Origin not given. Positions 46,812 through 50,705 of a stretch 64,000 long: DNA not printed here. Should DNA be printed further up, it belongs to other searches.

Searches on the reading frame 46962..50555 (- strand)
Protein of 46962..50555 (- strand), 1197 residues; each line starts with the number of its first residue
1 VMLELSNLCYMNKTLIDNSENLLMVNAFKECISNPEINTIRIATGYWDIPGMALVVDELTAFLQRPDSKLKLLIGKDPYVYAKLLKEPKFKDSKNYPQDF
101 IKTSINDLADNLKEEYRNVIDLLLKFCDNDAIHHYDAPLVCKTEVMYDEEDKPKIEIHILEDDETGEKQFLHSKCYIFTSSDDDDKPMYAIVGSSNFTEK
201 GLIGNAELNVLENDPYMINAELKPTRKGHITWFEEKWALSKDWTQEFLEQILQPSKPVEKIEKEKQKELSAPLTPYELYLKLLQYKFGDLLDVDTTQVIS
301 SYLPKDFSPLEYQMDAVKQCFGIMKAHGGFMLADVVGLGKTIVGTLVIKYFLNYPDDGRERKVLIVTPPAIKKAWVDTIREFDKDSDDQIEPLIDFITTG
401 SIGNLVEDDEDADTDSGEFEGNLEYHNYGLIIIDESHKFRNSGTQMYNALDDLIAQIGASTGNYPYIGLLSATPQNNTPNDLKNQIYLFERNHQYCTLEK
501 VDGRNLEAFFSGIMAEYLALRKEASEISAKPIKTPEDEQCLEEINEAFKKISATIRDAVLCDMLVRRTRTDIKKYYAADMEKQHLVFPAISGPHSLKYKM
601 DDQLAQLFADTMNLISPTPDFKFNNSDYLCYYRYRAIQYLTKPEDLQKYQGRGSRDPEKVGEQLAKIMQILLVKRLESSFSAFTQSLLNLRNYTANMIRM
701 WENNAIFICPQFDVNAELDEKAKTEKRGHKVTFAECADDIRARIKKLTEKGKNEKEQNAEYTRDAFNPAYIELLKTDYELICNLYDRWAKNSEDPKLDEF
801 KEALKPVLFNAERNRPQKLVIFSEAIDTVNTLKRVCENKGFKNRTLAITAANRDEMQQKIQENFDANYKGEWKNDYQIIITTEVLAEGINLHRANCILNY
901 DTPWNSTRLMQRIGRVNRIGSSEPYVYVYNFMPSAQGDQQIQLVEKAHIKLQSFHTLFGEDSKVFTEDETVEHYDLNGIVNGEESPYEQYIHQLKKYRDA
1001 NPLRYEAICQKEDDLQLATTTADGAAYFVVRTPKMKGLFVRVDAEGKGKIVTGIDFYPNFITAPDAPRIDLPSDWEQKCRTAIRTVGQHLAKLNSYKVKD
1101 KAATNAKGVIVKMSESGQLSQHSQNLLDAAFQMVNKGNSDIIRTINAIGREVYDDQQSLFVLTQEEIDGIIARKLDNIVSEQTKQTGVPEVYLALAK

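Call 4: search_protein_families(library=padloc, proteins=[window:46962-50555:-], max_evalue=0.1)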
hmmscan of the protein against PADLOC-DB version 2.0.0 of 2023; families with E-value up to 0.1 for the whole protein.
window:46962-50555:- (1197 aa): 48 families (the best 25 are shown)
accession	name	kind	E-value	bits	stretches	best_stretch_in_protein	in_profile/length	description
PDLC01075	C3a139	-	4.5e-42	142.4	1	167-954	107-762/948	HKD+Snf2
PDLC02621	DrmD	-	5e-35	119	2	645-963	375-672/1040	DrmD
PDLC02500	BrxHI|BrxHII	-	2.5e-32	110.4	2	788-942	449-595/933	BrxHI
PDLC02619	DrmD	-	1.2e-30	104.3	2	748-962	351-574/872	DrmD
PDLC00659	HmaA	-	1.6e-30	103.7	2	672-954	376-646/1176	SNF2 helicase / DEAD-box helicase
PDLC02840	DpdE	-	5.8e-22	75.8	2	756-941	502-676/1091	DpdE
PDLC02623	DrmD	-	1.3e-21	74.2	2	792-974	508-676/1040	DrmD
PDLC02633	DrmD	-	1.9e-21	73.8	2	775-935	483-644/839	DrmD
PDLC02193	PLD_Helicase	-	2e-20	70.6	1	758-1014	639-883/905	-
PDLC02632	DrmD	-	7.2e-20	69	2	717-946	417-651/662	DrmD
PDLC02504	BrxHI|BrxHII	-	1.1e-19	67.9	2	814-965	482-624/971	BrxHII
PDLC02620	DrmD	-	4.1e-19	66.1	2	817-938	485-597/1060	DrmD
PDLC02843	DpdE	-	1.9e-17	60.5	2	784-920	540-664/1091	DpdE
PDLC02572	DrmA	-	1.8e-16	57.3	2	774-936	474-638/1043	DrmA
PDLC00631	ZorD1|ZorD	-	7e-14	48.6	2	296-384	429-518/1071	"SWI2/SNF2 helicase, Mrr-like nuclease"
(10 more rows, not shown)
